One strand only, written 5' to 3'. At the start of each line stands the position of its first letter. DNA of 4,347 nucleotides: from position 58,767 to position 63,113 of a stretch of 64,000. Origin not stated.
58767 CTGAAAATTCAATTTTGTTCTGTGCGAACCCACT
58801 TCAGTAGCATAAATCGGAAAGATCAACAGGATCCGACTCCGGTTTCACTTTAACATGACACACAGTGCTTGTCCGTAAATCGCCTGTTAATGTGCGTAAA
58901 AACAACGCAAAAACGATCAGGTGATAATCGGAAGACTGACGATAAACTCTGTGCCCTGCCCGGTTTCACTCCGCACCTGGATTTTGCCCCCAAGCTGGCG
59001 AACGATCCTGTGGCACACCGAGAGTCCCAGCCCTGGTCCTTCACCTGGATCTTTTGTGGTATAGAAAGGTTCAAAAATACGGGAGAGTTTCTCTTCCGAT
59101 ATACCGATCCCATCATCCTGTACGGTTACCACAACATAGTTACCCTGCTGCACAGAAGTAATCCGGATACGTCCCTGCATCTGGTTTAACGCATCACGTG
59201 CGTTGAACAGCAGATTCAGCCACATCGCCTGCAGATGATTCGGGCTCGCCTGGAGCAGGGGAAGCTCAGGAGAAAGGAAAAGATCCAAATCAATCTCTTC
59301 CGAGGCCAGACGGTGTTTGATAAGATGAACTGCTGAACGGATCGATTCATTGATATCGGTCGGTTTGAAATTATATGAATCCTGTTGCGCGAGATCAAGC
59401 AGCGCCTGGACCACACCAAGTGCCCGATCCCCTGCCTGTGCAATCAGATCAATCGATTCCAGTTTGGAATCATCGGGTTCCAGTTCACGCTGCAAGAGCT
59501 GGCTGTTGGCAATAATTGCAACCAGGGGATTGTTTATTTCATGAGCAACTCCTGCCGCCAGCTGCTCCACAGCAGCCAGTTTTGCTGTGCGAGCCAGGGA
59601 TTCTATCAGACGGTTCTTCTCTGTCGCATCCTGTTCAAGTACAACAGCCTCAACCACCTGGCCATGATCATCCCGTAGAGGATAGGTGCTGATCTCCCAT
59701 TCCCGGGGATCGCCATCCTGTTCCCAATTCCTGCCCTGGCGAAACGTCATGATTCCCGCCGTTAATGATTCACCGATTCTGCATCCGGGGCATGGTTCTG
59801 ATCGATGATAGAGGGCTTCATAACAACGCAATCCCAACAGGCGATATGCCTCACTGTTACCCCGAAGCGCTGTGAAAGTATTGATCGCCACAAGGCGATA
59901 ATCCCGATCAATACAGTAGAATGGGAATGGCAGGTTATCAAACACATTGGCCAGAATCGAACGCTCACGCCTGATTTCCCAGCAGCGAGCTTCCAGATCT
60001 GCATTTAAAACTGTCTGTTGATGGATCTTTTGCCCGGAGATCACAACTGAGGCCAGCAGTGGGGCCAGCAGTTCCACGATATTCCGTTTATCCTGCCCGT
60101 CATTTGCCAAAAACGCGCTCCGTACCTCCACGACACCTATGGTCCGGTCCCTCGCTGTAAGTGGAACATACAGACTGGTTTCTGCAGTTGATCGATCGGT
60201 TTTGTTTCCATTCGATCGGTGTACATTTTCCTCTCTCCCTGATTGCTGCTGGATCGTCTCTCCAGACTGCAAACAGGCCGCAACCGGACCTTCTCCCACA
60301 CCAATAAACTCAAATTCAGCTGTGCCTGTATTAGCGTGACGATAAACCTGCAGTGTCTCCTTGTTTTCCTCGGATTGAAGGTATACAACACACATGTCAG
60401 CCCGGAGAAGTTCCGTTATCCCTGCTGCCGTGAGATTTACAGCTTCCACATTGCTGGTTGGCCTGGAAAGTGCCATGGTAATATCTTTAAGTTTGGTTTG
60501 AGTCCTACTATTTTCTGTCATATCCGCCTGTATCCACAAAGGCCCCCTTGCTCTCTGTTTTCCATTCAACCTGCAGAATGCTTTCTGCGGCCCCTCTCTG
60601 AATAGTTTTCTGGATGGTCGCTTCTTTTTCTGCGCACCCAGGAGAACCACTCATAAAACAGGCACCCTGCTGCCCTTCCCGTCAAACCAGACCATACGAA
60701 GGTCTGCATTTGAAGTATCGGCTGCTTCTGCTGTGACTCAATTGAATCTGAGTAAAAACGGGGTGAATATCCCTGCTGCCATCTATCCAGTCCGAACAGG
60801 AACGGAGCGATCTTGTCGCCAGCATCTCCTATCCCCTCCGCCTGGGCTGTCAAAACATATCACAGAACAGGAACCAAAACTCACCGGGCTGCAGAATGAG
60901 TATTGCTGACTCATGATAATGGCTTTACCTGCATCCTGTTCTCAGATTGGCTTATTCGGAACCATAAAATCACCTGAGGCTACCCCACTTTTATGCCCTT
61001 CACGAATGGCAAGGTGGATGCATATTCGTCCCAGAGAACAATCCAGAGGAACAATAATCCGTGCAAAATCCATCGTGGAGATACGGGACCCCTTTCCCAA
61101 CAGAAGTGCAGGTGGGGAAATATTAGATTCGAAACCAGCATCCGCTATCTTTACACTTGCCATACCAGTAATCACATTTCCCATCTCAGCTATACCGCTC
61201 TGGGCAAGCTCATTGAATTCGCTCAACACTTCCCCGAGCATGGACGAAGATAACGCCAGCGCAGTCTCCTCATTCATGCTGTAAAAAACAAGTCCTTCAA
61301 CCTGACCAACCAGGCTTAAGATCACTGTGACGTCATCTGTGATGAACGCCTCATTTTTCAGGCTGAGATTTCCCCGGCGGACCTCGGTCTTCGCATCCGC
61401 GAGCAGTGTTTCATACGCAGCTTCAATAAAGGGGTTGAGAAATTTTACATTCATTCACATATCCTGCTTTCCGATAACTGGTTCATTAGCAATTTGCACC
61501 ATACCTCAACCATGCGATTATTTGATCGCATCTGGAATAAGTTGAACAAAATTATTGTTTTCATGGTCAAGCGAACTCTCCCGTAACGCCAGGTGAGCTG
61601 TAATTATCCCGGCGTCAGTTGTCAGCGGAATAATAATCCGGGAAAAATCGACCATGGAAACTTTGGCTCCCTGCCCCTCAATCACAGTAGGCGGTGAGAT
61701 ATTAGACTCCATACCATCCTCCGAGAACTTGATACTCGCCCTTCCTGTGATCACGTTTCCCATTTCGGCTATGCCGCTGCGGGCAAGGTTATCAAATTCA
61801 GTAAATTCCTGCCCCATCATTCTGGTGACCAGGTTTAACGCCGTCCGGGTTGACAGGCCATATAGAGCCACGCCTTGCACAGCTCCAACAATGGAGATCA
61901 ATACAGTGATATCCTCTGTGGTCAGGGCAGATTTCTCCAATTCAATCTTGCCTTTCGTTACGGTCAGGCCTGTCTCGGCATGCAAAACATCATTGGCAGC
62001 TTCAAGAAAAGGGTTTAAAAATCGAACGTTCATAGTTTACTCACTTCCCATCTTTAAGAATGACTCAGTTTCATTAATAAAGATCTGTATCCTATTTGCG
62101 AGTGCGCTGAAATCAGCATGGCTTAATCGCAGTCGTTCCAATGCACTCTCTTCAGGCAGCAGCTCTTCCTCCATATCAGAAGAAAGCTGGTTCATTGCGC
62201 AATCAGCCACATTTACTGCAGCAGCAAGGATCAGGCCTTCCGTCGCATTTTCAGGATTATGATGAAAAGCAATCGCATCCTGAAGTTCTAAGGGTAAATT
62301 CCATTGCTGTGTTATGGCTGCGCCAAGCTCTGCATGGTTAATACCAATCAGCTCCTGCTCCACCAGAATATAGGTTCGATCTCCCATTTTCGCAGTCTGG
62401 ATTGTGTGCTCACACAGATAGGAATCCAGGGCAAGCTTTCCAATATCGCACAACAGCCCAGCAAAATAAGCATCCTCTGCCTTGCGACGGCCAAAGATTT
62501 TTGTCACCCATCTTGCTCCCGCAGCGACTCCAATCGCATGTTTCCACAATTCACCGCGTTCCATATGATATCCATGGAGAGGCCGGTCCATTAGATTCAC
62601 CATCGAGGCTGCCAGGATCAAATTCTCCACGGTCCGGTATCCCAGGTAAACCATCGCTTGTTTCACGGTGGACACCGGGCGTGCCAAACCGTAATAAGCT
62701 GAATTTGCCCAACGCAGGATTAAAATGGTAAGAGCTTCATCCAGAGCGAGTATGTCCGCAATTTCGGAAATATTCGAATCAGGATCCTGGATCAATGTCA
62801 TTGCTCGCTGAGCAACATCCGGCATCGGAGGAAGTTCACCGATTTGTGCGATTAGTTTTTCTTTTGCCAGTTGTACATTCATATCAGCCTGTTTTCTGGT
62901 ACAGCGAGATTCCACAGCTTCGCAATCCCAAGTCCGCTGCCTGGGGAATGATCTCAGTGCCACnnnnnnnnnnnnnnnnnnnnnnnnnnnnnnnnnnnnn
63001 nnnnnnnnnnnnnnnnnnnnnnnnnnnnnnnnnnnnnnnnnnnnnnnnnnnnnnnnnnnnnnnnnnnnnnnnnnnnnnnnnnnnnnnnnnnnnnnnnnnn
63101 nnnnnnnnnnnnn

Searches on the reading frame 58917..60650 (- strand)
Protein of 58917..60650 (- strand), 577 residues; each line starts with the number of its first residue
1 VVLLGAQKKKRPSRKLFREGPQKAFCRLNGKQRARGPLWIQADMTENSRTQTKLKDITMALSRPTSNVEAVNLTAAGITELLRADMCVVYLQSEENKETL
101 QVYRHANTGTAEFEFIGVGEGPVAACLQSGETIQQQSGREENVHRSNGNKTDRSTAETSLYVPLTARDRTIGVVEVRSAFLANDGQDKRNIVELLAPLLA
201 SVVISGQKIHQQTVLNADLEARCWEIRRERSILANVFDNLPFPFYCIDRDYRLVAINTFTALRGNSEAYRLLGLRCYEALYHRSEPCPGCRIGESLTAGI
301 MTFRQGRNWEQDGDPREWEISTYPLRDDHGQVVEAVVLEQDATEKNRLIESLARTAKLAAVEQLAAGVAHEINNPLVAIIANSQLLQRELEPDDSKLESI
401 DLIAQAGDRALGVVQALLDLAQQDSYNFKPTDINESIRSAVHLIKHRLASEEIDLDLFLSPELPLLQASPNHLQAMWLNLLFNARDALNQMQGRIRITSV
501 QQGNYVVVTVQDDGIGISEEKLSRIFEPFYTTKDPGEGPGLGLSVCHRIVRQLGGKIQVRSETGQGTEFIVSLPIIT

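Call 3: search_protein_families(library=pfam, proteins=[window:58917-60650:-], max_evalue=0.01)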
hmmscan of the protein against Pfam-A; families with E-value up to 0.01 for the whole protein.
window:58917-60650:- (577 aa): 7 families
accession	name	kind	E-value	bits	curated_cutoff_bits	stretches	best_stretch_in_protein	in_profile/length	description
PF02518.31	HATPase_c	-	3.7e-27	95.4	26.4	1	470-575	3-109/111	Histidine kinase-, DNA gyrase B-, and HSP90-like ATPase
PF00512.31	HisKA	-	1.1e-13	51.4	26.9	1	362-425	3-65/66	His Kinase A (phospho-acceptor) domain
PF08448.16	PAS_4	-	5e-10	40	23.1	1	237-345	1-108/110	PAS fold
PF13185.12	GAF_2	-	1.7e-08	35.2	28.6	1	71-201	8-133/136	GAF domain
PF01590.32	GAF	-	1.2e-07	32.8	22.4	1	70-200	5-130/133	GAF domain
PF13492.12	GAF_3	-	2.4e-07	31.7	27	1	77-201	12-125/129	GAF domain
PF14501.12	HATPase_c_5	-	5.5e-05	23.5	22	1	476-564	9-93/102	GHKL domain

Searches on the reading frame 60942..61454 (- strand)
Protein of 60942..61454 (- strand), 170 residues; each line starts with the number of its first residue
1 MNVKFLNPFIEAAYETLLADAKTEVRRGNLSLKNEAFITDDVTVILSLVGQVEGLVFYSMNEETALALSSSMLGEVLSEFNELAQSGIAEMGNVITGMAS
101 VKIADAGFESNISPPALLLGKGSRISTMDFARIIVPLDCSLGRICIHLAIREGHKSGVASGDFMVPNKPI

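Call 3: search_protein_families(library=pfam, proteins=[window:60942-61454:-], max_evalue=0.01)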
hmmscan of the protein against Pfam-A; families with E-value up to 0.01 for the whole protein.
window:60942-61454:- (170 aa): 1 family
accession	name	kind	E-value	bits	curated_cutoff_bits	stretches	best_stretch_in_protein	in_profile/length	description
PF13690.11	CheX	-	3e-14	53.3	27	1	42-133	1-89/94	Chemotaxis phosphatase CheX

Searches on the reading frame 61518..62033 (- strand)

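Call 3: search_protein_families(library=pfam, proteins=[window:61518-62033:-], max_evalue=0.01)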
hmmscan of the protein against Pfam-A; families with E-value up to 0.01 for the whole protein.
window:61518-62033:- (171 aa): 1 family
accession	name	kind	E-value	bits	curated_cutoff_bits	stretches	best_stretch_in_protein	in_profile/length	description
PF13690.11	CheX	-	1.4e-12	47.9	27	1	42-136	1-92/94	Chemotaxis phosphatase CheX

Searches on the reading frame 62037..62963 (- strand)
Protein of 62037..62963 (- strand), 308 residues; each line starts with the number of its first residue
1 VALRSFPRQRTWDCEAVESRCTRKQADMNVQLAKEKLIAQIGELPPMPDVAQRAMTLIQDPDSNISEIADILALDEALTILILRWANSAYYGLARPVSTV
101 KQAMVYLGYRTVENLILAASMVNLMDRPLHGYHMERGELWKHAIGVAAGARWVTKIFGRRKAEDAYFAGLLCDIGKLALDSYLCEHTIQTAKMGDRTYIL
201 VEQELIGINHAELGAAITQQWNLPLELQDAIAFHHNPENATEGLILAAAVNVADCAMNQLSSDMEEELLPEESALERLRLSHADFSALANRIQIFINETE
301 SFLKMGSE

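Call 3: search_protein_families(library=pfam, proteins=[window:62037-62963:-], max_evalue=0.01)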
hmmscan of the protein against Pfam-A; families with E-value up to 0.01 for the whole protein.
window:62037-62963:- (308 aa): 2 families
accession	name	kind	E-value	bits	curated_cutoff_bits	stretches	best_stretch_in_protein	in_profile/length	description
PF08668.18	HDOD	-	1e-55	188.7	22.9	1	44-237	1-196/196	HDOD domain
PF01966.28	HD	-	2e-08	35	22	1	140-254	2-111/116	HD domain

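Call 52: search_protein_families(library=ncbifam, proteins=[window:62037-62882:-], max_evalue=0.001)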
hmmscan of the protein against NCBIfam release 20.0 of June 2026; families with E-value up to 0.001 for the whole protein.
window:62037-62882:- (281 aa): 3 families
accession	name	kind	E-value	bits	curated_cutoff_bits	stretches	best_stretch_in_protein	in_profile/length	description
TIGR00277.1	HDIG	domain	5.1e-07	29.5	27.6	1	112-209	5-83/84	HDIG domain-containing metalloprotein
NF009344.0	PRK12705.1-1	equivalog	4.6e-06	25.5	831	1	174-254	426-506/572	hypothetical protein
TIGR01596.1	cas3_HD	equivalog_domain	0.00039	20.5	43.45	0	112-216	1-110/178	CRISPR-associated endonuclease Cas3''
